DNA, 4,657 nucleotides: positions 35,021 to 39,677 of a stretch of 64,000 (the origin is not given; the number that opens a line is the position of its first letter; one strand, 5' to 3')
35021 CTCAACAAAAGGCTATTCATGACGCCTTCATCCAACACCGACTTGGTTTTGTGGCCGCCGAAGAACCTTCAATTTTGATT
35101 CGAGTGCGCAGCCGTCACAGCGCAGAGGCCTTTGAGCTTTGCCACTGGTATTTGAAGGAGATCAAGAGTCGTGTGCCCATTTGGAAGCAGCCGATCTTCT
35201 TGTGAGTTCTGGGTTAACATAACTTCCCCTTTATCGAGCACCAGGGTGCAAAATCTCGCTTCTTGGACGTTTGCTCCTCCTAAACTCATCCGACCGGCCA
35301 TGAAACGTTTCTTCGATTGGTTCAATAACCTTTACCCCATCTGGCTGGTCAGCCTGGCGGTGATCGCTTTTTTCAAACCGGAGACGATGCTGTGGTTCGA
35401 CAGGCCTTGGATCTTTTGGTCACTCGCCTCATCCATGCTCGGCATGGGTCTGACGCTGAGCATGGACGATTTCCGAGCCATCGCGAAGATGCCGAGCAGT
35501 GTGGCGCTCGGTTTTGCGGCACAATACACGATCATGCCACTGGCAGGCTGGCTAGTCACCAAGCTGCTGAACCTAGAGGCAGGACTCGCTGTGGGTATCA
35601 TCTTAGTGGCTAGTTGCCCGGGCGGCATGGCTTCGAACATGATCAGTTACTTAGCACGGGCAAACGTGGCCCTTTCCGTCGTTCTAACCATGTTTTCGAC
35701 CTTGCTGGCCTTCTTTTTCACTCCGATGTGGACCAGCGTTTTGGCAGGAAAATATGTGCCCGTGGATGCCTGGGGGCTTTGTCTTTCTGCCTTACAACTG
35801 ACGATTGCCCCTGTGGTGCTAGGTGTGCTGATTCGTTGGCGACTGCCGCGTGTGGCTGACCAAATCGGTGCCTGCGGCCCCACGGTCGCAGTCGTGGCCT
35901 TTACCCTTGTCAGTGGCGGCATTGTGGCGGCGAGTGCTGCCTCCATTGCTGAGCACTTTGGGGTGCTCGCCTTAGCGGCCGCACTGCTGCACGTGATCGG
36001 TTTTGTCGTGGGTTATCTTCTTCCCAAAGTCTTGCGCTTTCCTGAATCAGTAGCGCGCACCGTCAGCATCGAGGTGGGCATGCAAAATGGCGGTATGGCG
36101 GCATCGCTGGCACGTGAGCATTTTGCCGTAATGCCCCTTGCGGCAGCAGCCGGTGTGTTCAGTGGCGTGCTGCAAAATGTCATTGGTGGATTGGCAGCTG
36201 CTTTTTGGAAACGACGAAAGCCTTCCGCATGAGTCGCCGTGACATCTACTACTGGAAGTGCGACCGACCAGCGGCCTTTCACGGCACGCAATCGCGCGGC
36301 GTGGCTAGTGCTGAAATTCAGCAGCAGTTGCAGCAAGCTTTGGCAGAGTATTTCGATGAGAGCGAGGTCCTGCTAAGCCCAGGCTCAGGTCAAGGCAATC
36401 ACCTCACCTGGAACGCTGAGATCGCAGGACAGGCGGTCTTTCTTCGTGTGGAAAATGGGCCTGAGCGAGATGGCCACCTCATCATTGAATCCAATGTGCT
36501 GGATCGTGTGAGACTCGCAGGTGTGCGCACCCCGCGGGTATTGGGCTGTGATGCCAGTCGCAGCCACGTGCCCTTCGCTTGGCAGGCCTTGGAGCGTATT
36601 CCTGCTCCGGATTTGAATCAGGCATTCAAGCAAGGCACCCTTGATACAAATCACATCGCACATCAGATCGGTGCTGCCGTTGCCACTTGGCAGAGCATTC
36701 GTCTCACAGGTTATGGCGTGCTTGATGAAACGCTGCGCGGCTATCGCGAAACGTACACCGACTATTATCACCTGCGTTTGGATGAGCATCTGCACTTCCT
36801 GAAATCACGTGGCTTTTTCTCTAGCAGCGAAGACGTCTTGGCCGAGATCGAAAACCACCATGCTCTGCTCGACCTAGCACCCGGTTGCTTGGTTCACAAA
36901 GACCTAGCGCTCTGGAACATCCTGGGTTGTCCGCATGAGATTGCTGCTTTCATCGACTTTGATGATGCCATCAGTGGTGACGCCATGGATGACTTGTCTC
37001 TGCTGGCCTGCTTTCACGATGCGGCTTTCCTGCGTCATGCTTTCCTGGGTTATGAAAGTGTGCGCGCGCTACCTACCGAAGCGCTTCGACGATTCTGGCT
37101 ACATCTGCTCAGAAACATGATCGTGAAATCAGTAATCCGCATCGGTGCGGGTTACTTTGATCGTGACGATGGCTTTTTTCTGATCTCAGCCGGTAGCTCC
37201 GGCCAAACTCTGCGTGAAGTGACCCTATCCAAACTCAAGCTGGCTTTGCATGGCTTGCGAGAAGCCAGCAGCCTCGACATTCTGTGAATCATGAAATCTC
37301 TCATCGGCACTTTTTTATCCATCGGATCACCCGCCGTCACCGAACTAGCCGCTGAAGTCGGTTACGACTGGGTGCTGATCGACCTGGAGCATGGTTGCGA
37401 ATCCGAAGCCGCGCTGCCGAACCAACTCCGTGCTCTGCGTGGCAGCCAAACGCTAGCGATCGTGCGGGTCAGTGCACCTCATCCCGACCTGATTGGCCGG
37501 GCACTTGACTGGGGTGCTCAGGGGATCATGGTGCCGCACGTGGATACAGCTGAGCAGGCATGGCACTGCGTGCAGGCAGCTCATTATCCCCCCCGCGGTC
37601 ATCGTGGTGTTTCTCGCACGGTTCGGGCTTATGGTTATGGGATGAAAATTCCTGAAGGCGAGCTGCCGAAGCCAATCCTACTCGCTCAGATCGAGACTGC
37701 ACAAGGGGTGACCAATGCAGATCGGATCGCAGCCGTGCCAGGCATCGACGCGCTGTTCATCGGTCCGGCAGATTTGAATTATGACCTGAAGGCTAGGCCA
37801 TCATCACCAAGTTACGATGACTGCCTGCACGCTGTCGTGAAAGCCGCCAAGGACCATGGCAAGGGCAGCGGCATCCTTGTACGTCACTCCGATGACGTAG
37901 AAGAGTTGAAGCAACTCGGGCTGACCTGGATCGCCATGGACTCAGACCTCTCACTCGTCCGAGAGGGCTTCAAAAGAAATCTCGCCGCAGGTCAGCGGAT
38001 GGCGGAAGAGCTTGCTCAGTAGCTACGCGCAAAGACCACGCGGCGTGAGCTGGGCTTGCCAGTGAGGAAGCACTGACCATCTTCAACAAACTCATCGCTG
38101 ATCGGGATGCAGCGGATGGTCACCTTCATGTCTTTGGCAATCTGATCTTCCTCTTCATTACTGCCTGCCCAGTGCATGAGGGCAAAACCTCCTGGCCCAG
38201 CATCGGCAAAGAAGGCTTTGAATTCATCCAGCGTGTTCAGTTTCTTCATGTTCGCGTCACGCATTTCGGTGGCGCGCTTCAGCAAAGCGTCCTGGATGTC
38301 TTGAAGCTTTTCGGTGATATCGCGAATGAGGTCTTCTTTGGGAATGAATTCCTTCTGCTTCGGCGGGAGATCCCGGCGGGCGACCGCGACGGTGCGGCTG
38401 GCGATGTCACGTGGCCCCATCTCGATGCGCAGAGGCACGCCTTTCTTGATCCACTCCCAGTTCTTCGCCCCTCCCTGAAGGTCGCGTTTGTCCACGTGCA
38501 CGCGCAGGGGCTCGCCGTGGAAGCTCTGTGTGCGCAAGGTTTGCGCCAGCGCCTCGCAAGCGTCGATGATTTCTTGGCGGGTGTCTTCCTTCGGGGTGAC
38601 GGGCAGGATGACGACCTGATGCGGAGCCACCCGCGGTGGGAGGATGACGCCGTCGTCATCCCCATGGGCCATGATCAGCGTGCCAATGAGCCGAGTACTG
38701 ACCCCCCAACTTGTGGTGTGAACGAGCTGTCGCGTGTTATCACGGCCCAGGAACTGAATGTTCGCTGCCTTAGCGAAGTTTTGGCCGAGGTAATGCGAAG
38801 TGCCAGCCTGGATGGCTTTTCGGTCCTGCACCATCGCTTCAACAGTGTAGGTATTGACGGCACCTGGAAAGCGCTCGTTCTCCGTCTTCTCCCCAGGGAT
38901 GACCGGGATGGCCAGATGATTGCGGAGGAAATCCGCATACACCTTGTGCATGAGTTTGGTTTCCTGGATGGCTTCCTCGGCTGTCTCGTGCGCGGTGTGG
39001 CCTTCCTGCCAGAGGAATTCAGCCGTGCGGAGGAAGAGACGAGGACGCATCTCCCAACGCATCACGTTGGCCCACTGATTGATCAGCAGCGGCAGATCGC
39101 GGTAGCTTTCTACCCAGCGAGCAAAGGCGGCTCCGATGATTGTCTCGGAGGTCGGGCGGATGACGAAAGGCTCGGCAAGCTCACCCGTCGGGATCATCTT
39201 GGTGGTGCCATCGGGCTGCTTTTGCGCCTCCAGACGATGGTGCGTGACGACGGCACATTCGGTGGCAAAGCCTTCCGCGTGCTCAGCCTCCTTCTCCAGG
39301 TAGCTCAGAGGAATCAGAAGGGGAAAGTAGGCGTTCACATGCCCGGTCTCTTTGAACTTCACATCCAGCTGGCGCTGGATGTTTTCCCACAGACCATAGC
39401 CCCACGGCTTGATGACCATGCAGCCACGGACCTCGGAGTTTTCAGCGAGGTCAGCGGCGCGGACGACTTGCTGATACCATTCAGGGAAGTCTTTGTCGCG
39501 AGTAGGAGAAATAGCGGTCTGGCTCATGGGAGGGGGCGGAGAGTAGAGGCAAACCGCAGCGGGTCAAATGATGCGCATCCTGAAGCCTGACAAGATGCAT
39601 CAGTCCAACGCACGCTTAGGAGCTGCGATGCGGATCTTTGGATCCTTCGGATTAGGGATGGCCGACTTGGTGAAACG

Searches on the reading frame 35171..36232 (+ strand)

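Call 62: search_protein_families(library=pfam, proteins=[window:35171-36232:+], max_evalue=0.00001)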
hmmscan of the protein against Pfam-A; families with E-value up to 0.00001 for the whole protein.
window:35171-36232:+ (353 aa): 1 family
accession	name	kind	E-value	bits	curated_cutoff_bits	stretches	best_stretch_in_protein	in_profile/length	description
PF01758.21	SBF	-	2.7e-39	135.3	24.3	1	85-260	4-189/191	Sodium Bile acid symporter family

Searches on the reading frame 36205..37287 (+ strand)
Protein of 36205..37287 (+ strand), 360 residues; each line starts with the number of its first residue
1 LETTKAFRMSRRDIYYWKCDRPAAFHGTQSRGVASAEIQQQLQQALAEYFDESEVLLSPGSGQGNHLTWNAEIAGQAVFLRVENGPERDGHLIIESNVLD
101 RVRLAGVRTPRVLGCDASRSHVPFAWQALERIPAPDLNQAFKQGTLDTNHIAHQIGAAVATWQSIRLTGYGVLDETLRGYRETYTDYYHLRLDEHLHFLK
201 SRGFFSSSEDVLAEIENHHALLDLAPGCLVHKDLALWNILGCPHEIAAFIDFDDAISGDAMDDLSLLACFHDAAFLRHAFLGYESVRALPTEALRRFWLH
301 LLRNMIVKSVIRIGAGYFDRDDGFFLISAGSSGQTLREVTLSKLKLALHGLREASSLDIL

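Call 62: search_protein_families(library=pfam, proteins=[window:36205-37287:+], max_evalue=0.00001)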
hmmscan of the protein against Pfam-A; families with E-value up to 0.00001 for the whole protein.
window:36205-37287:+ (360 aa): 1 family
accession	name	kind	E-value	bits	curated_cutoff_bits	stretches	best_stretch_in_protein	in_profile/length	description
PF01636.29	APH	-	2.9e-15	57.1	23.2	1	61-277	7-223/239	Phosphotransferase enzyme family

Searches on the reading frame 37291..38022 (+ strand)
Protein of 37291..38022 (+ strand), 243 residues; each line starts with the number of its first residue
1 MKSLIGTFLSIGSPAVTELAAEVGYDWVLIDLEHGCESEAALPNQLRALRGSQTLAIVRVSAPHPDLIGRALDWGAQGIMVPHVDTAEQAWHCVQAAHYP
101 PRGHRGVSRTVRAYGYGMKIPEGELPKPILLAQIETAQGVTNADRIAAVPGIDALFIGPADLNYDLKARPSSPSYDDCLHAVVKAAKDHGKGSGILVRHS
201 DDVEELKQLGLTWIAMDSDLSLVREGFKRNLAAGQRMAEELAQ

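Call 62: search_protein_families(library=pfam, proteins=[window:37291-38022:+], max_evalue=0.00001)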
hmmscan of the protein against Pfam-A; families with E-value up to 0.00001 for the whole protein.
window:37291-38022:+ (243 aa): 1 family
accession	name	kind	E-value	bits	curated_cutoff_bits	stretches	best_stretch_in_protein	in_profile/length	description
PF03328.21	HpcH_HpaI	-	3.2e-38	131.7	25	1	5-224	2-219/221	HpcH/HpaI aldolase/citrate lyase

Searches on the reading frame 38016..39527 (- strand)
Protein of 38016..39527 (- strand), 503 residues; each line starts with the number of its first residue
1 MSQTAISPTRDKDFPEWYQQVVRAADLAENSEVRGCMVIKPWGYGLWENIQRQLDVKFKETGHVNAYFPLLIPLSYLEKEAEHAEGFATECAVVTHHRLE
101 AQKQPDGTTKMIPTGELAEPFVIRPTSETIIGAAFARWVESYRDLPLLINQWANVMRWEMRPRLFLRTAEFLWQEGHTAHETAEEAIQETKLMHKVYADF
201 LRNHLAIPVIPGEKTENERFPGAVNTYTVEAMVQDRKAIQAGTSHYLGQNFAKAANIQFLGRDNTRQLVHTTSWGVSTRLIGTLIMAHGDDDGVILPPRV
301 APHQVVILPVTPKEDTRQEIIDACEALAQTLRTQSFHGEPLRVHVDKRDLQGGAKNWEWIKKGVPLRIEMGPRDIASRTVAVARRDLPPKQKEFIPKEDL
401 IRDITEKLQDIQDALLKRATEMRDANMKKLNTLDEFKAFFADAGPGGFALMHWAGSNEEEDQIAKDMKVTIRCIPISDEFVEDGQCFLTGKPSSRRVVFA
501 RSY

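Call 62: search_protein_families(library=pfam, proteins=[window:38016-39527:-], max_evalue=0.00001)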
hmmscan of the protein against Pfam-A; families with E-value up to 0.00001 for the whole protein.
window:38016-39527:- (503 aa): 3 families
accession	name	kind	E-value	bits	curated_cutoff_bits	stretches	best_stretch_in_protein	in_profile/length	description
PF09180.16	ProRS-C_1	-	1.7e-17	63.7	31.5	1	434-503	2-71/71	Prolyl-tRNA synthetase, C-terminal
PF00587.30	tRNA-synt_2b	-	3.1e-16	60.4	29.3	1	118-285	8-176/179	tRNA synthetase class II core domain (G, H, P, S and T)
PF03129.25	HGTP_anticodon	-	2.3e-11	44.1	21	1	304-404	1-91/94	Anticodon binding domain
